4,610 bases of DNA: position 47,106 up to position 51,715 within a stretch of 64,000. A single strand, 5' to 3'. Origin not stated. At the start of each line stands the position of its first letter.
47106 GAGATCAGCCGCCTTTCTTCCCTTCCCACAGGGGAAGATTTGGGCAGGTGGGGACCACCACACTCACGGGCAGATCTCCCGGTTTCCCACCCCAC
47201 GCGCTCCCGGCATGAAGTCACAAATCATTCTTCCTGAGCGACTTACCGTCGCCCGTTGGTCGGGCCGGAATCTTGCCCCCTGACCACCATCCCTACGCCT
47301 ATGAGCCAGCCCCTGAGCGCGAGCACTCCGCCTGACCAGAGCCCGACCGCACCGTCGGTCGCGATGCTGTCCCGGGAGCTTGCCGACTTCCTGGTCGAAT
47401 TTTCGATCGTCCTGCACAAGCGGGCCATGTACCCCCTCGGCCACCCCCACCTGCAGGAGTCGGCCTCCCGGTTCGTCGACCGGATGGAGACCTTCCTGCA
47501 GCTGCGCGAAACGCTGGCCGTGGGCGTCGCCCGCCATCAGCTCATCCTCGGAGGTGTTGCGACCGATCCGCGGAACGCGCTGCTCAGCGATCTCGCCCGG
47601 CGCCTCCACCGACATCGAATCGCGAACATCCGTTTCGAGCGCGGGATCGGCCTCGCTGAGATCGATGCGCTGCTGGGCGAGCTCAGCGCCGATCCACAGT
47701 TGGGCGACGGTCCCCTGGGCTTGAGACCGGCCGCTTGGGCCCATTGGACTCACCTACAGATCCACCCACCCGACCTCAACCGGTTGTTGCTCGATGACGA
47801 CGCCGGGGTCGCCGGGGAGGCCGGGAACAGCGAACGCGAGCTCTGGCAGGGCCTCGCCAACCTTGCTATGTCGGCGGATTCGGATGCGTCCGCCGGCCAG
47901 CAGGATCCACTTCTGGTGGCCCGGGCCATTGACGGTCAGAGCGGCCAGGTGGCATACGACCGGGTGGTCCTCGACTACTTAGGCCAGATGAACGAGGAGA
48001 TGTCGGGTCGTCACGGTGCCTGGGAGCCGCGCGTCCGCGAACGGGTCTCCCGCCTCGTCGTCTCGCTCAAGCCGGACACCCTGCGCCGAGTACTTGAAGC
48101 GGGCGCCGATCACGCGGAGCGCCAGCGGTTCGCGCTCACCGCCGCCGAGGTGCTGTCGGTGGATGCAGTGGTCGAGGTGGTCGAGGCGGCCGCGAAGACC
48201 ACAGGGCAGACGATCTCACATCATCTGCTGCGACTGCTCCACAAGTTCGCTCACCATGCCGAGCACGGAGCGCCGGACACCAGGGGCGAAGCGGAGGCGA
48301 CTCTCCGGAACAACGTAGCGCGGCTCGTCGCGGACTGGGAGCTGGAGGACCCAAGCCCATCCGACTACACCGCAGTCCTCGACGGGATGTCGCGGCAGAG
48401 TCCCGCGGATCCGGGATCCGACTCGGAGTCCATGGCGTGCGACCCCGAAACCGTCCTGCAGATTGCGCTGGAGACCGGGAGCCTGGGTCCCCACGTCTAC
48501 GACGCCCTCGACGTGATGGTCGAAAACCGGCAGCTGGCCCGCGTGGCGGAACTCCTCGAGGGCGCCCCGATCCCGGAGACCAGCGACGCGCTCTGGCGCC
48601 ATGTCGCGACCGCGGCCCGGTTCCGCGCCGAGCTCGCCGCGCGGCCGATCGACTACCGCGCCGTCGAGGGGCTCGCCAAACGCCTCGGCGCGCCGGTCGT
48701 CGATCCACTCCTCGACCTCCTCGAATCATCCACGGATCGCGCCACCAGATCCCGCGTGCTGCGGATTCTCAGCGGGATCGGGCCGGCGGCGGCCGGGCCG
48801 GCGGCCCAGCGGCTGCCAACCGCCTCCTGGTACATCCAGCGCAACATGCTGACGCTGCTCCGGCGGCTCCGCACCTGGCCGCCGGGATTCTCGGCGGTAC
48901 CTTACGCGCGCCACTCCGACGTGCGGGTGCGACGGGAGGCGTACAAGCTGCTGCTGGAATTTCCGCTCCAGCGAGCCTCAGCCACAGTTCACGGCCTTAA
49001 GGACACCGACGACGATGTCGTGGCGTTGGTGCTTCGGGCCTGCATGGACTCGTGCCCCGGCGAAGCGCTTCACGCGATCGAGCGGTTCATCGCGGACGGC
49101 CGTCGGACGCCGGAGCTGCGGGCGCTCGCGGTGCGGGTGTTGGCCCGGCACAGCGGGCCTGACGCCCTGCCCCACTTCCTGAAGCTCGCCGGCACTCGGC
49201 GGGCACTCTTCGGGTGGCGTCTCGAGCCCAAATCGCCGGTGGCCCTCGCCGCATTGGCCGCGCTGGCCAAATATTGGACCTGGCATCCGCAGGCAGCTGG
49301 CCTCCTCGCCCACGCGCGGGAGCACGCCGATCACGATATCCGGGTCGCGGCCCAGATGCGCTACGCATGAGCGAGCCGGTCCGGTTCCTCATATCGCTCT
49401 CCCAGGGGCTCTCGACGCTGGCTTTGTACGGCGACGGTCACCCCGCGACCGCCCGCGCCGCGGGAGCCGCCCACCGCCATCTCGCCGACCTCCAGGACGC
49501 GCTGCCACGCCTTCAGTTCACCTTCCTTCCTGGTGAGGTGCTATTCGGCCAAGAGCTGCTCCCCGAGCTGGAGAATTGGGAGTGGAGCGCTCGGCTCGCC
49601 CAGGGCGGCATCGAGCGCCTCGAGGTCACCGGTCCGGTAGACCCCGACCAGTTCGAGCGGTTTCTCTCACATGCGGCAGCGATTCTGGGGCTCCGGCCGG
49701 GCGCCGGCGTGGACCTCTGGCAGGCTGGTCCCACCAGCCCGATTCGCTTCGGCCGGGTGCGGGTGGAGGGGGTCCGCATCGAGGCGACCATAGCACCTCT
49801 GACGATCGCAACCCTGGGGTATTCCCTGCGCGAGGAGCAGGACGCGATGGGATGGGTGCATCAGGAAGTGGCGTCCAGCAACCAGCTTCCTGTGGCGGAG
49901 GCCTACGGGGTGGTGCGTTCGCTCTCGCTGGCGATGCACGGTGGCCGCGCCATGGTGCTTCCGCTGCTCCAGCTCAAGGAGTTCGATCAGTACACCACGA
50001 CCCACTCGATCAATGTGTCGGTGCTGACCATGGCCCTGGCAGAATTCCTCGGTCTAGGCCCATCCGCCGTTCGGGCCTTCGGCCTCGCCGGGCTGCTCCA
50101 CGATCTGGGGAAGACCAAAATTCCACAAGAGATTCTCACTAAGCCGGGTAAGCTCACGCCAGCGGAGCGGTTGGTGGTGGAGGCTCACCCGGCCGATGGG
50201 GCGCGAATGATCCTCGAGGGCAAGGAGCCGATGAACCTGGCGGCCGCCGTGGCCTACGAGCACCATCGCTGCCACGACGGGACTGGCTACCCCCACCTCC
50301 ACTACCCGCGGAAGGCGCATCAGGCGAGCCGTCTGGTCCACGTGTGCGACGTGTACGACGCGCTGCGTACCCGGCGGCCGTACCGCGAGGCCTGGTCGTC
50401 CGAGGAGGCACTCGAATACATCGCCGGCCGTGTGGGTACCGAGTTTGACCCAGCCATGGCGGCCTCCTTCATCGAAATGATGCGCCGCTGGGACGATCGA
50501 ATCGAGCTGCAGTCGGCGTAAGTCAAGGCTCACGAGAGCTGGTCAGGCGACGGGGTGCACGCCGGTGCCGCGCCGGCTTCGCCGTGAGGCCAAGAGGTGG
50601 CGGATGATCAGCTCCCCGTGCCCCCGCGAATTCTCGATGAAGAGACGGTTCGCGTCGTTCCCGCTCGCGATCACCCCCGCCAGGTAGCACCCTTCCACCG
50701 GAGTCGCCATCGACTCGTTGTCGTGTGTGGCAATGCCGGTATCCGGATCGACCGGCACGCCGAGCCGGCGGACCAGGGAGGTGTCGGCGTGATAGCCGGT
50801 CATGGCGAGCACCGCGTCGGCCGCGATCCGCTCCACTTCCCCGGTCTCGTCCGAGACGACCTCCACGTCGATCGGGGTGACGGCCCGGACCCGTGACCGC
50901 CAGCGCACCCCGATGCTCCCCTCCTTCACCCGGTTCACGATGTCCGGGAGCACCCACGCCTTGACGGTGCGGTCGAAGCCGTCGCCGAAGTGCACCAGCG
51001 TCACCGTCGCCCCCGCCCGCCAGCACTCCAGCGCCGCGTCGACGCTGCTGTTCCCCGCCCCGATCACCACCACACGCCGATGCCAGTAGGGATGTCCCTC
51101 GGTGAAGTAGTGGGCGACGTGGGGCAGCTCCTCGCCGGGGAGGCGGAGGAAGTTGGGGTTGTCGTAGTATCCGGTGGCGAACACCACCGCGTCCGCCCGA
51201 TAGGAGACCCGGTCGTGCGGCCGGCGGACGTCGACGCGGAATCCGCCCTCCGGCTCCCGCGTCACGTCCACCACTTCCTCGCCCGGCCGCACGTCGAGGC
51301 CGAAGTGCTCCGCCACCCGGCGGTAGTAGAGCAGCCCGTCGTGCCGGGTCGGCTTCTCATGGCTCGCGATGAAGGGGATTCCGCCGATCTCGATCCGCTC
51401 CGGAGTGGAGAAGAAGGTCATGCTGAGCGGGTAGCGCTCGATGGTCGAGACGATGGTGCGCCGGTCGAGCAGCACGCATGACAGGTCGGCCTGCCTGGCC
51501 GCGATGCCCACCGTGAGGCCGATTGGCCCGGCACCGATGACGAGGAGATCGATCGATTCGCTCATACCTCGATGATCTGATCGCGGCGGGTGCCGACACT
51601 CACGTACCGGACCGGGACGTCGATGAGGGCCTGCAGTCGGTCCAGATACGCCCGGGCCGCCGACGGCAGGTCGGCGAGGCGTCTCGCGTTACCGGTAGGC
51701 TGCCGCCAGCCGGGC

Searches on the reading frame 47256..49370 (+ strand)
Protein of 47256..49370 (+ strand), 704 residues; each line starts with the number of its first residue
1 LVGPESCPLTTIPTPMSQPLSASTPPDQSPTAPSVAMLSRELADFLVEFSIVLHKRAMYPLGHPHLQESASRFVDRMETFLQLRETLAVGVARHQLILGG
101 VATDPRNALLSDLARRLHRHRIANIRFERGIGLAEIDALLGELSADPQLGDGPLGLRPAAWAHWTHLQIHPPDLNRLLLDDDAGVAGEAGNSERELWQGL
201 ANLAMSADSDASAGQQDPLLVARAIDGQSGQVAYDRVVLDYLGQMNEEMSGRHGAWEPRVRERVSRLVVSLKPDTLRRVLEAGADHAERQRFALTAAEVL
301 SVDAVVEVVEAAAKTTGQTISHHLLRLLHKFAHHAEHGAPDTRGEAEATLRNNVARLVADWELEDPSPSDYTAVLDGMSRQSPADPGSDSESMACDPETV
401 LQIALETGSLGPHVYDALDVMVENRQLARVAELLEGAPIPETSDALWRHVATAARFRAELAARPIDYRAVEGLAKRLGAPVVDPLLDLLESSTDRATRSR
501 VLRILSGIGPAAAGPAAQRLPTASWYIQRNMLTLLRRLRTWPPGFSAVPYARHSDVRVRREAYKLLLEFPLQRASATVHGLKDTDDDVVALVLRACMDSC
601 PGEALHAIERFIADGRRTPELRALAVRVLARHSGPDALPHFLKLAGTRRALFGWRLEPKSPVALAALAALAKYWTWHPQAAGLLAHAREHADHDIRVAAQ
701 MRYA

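Call 50: search_protein_families(library=pfam, proteins=[window:47256-49370:+], max_evalue=0.001)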
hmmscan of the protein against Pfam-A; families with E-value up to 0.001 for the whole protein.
window:47256-49370:+ (704 aa): 1 family
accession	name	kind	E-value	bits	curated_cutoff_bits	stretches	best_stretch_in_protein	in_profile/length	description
PF13646.12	HEAT_2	-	3.9e-07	30.7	27.7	0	466-518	17-68/88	HEAT repeats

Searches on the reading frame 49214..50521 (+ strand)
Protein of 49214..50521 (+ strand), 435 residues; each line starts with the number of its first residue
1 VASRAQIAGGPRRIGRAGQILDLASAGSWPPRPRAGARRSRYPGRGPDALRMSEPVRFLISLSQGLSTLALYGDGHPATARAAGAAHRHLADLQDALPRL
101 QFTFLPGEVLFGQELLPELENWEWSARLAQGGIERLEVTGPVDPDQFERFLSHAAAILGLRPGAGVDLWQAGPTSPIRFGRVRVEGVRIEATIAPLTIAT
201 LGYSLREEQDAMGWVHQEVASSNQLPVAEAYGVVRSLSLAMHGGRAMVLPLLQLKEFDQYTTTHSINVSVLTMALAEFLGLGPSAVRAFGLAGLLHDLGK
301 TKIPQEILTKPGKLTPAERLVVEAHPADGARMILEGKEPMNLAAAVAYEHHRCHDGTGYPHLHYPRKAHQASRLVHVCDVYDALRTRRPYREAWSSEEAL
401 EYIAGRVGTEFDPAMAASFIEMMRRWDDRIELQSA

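Call 50: search_protein_families(library=pfam, proteins=[window:49214-50521:+], max_evalue=0.001)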
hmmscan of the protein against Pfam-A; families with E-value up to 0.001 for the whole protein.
window:49214-50521:+ (435 aa): 2 families
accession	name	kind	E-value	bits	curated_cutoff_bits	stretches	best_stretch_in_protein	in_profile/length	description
PF13487.12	HD_5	-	1.6e-23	83.8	27.2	1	263-414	16-169/170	HD domain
PF01966.28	HD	-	9.6e-14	52.1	22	1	263-383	3-115/116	HD domain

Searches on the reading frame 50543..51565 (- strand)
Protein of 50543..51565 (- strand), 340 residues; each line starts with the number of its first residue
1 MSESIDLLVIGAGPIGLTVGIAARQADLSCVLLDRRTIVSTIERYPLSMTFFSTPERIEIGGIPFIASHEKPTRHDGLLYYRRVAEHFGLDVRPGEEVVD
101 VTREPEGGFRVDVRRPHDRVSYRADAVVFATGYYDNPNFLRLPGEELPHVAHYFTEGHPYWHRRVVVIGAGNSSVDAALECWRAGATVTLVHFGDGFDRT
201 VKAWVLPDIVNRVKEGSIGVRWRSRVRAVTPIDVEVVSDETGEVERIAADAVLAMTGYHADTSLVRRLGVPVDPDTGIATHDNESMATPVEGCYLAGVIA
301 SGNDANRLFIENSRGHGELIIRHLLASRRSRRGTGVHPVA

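Call 50: search_protein_families(library=pfam, proteins=[window:50543-51565:-], max_evalue=0.001)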
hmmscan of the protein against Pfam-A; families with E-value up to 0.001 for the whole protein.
window:50543-51565:- (340 aa): 11 families
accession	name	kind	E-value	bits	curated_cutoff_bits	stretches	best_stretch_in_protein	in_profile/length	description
PF13738.12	Pyr_redox_3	-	3.2e-70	237.2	30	1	8-297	1-305/305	Pyridine nucleotide-disulphide oxidoreductase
PF07992.20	Pyr_redox_2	-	1.8e-29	103.6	26.1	1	6-300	2-277/291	Pyridine nucleotide-disulphide oxidoreductase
PF01266.30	DAO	-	2.8e-11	44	27.9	0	80-147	154-217/353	FAD dependent oxidoreductase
PF13434.12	Lys_Orn_oxgnase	-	1.1e-10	41.6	21.3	1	67-188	87-214/339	L-lysine 6-monooxygenase/L-ornithine 5-monooxygenase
PF00070.33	Pyr_redox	-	3.3e-08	34.4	22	1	164-235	1-72/82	Pyridine nucleotide-disulphide oxidoreductase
PF00890.30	FAD_binding_2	-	5.6e-07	29.5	20.4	0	6-35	1-30/414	FAD binding domain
PF03486.20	HI0933_like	-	6.8e-07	29.4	50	0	6-37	2-33/244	HI0933-like protein Rossmann domain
PF12831.13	FAD_oxidored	-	3.2e-06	27.1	27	0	165-192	2-29/416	FAD dependent oxidoreductase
PF13450.12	NAD_binding_8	-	0.0001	22.9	21.9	0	9-39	1-31/68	NAD(P)-binding Rossmann-like domain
PF01134.28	GIDA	-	0.00018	21.1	22.1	0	165-191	2-28/391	Glucose inhibited division protein A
PF00743.25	FMO-like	-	0.00058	18.9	22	0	119-191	134-212/532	Flavin-binding monooxygenase-like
